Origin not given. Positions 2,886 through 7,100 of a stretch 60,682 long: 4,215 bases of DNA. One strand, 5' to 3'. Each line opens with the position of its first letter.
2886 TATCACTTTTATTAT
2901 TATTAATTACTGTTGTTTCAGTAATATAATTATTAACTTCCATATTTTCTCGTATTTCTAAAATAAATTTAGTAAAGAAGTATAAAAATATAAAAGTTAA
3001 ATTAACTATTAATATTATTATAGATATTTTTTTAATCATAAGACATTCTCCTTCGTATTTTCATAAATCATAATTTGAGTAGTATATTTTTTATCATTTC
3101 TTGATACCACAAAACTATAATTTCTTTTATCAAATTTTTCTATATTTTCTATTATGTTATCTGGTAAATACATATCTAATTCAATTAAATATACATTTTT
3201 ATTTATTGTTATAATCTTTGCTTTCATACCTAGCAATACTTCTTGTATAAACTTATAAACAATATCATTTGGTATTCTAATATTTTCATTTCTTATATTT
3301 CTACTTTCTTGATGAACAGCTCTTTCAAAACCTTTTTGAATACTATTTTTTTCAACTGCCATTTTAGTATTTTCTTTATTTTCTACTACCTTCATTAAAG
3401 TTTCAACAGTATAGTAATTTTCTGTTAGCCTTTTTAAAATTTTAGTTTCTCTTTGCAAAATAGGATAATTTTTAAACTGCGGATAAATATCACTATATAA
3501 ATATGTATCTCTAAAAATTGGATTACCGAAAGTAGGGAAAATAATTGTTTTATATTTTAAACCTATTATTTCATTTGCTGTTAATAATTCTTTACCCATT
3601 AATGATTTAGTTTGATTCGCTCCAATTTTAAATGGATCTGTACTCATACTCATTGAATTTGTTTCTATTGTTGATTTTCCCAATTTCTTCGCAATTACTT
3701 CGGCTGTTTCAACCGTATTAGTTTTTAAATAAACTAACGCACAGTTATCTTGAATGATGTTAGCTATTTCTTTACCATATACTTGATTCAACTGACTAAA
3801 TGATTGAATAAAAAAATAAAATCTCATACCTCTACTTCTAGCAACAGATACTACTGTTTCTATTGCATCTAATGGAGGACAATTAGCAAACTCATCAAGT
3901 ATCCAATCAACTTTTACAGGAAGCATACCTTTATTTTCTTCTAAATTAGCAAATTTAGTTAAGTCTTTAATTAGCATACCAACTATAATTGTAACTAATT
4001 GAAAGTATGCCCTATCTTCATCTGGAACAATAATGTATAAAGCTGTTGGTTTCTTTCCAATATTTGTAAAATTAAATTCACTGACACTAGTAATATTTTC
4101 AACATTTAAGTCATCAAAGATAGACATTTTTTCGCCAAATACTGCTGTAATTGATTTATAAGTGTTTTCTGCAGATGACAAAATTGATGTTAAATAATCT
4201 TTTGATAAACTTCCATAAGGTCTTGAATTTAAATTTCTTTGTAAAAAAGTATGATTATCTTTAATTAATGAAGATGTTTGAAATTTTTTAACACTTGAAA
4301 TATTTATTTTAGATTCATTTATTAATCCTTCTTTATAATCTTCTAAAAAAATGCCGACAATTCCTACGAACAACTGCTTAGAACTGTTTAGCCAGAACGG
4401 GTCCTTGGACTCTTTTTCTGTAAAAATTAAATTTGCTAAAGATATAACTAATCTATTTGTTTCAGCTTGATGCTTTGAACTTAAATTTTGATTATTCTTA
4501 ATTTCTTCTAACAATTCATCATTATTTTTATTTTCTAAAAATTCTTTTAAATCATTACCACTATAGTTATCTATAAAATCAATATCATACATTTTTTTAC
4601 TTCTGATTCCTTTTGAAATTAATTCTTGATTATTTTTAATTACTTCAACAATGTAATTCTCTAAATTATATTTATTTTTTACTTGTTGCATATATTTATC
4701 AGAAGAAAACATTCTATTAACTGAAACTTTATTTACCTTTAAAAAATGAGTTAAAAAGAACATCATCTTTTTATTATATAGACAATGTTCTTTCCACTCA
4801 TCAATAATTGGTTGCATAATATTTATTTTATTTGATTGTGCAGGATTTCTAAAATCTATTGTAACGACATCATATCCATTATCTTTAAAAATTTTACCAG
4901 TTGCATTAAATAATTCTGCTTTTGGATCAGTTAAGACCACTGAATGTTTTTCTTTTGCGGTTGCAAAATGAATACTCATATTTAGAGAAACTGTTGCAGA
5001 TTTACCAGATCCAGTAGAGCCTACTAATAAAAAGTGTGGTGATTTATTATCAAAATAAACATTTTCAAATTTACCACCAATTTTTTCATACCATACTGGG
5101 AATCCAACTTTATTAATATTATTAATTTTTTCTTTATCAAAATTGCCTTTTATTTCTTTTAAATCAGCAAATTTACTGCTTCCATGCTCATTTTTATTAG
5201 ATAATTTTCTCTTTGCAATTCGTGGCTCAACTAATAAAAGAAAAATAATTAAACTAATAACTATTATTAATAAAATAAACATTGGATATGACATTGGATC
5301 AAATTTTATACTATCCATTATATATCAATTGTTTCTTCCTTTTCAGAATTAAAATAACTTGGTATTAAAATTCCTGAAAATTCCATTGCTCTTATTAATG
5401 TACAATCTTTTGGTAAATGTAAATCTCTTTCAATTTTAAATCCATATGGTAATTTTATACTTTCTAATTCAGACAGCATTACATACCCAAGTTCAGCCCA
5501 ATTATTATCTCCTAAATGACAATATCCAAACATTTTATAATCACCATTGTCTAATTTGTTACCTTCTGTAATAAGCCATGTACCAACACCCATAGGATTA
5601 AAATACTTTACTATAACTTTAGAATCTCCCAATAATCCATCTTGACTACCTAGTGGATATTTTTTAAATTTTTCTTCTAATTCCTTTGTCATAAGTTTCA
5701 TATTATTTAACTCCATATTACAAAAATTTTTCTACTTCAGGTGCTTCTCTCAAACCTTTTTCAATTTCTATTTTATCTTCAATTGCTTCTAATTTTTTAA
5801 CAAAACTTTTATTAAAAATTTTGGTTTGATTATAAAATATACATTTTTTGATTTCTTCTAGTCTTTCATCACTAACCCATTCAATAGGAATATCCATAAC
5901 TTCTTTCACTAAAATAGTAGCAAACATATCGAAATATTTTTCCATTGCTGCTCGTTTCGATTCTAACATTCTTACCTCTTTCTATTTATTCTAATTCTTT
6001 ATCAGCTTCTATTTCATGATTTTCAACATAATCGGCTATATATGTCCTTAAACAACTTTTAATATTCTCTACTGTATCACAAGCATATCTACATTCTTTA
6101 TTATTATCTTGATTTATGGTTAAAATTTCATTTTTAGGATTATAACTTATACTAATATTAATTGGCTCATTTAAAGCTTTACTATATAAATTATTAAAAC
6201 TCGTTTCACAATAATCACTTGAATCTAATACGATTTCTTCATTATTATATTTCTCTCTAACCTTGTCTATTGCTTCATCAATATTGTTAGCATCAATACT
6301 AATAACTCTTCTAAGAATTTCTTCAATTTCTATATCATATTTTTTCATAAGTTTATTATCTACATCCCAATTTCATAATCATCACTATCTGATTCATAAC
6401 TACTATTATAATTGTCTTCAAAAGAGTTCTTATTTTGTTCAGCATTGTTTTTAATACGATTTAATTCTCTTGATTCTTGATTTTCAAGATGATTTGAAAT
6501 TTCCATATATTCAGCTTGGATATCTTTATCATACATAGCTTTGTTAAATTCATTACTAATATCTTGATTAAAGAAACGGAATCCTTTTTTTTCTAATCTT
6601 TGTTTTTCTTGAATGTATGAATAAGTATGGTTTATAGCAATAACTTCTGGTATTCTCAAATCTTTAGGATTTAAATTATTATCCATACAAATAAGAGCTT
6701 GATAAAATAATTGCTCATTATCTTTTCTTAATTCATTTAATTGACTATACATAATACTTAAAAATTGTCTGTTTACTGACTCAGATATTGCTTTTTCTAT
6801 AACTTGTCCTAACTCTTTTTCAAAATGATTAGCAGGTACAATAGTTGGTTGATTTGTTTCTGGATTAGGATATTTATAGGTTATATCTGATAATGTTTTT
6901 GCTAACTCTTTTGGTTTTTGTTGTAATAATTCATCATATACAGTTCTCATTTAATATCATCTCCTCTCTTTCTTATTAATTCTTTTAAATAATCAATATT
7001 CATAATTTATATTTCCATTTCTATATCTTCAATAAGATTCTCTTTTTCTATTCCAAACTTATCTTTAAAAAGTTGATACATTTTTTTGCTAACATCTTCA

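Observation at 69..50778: Two near-identical TA-C8 tracts may be the ICE junctions, so integration would build a hybrid promoter for the effector operon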

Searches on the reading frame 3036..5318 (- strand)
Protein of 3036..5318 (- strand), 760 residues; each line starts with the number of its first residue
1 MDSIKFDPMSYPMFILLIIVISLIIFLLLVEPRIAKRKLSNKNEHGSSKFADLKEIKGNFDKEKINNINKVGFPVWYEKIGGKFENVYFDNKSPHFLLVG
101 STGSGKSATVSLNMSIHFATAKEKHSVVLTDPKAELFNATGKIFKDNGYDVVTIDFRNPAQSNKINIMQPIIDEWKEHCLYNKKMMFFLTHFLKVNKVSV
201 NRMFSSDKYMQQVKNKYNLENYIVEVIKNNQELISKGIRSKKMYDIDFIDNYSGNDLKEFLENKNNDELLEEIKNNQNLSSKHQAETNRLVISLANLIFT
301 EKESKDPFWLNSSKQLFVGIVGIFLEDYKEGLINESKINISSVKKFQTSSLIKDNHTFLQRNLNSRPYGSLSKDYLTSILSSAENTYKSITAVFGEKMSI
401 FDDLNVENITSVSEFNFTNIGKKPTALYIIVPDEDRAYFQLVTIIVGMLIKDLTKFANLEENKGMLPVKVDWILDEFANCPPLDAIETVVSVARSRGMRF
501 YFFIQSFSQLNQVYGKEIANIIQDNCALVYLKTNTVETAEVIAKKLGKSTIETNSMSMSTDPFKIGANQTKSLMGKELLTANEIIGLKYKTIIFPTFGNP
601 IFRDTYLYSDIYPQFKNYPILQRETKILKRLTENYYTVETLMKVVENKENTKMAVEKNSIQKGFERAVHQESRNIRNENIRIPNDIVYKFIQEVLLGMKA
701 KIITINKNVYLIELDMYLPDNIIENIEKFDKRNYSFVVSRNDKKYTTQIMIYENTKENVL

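Call 7: search_protein_families(library=pfam, proteins=[window:3036-5318:-], max_evalue=0.001)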
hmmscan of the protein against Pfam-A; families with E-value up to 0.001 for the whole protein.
window:3036-5318:- (760 aa): 5 families
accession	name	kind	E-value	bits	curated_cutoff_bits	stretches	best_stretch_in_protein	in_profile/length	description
PF02534.20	T4SS-DNA_transf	-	4.4e-54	184.5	20.1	2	291-601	128-438/468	Type IV secretory system Conjugative DNA transfer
PF12696.13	TraG-D_C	-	4.4e-27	94.9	22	1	470-587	2-124/126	TraM recognition site of TraD and TraG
PF10412.15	TrwB_AAD_bind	-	4.2e-22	79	20.5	1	295-588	94-367/387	Type IV secretion-system coupling protein DNA-binding domain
PF01935.23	DUF87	-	9e-05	23.1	23.2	1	93-255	23-176/220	Helicase HerA, central domain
PF01580.24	FtsK_SpoIIIE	-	0.00046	20.2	24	0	88-134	33-81/221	FtsK/SpoIIIE family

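Call 70: list_cluster_members(proteins=[window:3036-5318:-, window:2446-3039:-, window:33010-34533:-, window:35792-36676:-, window:49999-50682:-, window:49350-49925:-, P0001, P0125, P0126, window:8216-9253:-])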
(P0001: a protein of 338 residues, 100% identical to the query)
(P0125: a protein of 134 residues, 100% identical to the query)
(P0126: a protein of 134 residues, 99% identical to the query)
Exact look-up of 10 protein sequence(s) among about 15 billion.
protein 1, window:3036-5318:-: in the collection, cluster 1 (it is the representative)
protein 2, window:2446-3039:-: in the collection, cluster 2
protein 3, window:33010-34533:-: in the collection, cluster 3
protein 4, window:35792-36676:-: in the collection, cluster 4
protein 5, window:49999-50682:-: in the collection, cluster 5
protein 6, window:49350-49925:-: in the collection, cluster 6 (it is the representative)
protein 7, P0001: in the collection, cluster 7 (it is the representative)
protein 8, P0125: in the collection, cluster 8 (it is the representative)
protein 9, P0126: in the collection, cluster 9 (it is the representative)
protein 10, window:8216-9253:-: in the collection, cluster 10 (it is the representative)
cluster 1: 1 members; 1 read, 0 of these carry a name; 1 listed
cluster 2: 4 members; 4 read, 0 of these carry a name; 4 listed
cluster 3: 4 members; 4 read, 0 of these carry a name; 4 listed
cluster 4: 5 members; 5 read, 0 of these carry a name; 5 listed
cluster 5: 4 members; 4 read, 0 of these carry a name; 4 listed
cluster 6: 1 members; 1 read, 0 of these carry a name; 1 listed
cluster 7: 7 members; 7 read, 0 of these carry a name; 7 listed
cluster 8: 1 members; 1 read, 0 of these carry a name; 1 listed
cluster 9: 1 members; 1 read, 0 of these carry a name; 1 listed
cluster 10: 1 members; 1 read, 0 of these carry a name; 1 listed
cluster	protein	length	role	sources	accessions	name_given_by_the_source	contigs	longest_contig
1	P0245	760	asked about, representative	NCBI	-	-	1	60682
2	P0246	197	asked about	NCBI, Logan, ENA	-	-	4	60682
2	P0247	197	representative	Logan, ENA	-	-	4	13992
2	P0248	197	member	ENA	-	-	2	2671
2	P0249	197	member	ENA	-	-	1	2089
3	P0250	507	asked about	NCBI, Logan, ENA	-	-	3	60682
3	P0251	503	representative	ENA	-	-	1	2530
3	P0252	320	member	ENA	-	-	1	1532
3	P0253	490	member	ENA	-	-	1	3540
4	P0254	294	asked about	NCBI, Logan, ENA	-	-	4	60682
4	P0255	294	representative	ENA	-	-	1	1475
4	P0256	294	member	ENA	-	-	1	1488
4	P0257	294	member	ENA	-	-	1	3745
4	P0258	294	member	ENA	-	-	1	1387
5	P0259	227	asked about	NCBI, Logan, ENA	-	-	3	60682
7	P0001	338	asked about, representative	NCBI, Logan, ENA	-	-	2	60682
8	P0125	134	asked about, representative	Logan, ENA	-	-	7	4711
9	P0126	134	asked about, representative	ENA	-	-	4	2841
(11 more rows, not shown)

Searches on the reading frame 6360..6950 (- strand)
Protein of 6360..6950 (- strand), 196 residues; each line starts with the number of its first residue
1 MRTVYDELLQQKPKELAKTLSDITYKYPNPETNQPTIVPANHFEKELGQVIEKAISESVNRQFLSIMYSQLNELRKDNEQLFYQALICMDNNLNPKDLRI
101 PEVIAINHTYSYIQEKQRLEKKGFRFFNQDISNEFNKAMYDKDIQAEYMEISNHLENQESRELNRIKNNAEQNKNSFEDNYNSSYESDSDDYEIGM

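Call 77: search_protein_families(library=pfam, proteins=[window:6360-6950:-], max_evalue=0.01)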
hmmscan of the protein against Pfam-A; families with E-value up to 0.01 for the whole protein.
window:6360-6950:- (196 aa): 0 families
